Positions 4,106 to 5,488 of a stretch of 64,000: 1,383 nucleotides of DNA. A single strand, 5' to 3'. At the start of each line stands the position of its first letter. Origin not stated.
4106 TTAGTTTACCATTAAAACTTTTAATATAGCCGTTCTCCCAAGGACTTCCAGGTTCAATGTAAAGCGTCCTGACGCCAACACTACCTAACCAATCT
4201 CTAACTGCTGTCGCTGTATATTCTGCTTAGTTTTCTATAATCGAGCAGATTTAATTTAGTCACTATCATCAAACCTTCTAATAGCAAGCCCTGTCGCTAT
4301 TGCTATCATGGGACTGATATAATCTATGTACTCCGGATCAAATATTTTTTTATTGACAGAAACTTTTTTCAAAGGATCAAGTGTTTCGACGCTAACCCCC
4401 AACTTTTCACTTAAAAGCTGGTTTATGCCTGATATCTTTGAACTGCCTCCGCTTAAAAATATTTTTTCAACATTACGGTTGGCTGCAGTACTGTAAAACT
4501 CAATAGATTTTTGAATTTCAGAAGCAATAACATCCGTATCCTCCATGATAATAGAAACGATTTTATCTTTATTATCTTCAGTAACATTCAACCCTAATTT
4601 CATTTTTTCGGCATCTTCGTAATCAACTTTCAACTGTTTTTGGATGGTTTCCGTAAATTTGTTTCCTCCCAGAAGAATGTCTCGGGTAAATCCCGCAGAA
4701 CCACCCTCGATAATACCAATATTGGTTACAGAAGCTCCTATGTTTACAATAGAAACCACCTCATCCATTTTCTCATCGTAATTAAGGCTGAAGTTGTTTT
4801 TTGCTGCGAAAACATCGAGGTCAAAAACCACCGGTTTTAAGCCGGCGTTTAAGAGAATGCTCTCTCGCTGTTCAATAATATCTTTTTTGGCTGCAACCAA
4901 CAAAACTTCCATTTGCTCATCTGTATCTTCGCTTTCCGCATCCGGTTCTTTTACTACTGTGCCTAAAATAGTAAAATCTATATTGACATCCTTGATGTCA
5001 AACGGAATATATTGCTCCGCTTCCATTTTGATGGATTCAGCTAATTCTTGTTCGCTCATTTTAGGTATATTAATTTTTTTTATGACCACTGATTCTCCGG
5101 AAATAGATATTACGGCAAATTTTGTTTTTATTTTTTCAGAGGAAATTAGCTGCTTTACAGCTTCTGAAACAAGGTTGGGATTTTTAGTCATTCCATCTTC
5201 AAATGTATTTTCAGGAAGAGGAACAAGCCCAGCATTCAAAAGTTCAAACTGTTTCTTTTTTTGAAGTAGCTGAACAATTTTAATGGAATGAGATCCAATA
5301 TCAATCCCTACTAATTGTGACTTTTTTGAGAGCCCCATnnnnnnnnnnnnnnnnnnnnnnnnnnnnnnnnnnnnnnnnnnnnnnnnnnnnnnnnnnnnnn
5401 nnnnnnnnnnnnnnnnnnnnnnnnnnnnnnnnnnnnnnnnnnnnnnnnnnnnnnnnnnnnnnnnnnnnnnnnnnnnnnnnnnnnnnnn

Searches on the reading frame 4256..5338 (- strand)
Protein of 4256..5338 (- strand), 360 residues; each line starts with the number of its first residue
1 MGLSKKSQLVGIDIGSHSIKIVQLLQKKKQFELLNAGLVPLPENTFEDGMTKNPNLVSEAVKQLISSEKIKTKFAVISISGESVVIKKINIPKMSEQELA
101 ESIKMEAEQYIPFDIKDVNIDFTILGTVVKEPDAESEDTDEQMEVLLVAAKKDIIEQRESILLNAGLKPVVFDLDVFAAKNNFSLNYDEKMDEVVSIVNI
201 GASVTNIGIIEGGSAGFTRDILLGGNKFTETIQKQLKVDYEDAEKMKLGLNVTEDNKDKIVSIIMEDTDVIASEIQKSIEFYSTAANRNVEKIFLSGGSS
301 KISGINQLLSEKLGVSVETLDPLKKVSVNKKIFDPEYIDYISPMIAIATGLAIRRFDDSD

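Call 3: search_protein_families(library=pfam, proteins=[window:4256-5338:-], max_evalue=1)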
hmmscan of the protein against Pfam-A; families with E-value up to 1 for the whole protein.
window:4256-5338:- (360 aa): 7 families
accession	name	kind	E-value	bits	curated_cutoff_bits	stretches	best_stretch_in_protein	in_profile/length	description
PF11104.14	PilM_2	-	2.8e-74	250.5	27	1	11-356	1-340/340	Type IV pilus assembly protein PilM;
PF14450.12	FtsA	-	8.3e-15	55.7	31.8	1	197-337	2-122/127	Cell division protein FtsA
PF06723.19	MreB_Mbl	-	2.3e-06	27.2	27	2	160-267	114-215/327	MreB/Mbl protein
PF01869.26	BcrAD_BadFG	-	0.035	14.1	31.5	0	10-72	1-59/271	BadF/BadG/BcrA/BcrD ATPase family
PF07041.16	DUF1327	-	0.081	13.6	25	1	247-315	18-78/93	Protein of unknown function (DUF1327)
PF02933.23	CDC48_2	-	0.097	12.8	22.4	1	109-143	23-57/64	Cell division protein 48 (CDC48), domain 2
PF02782.22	FGGY_C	-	0.14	12.3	27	1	286-322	146-182/198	FGGY family of carbohydrate kinases, C-terminal domain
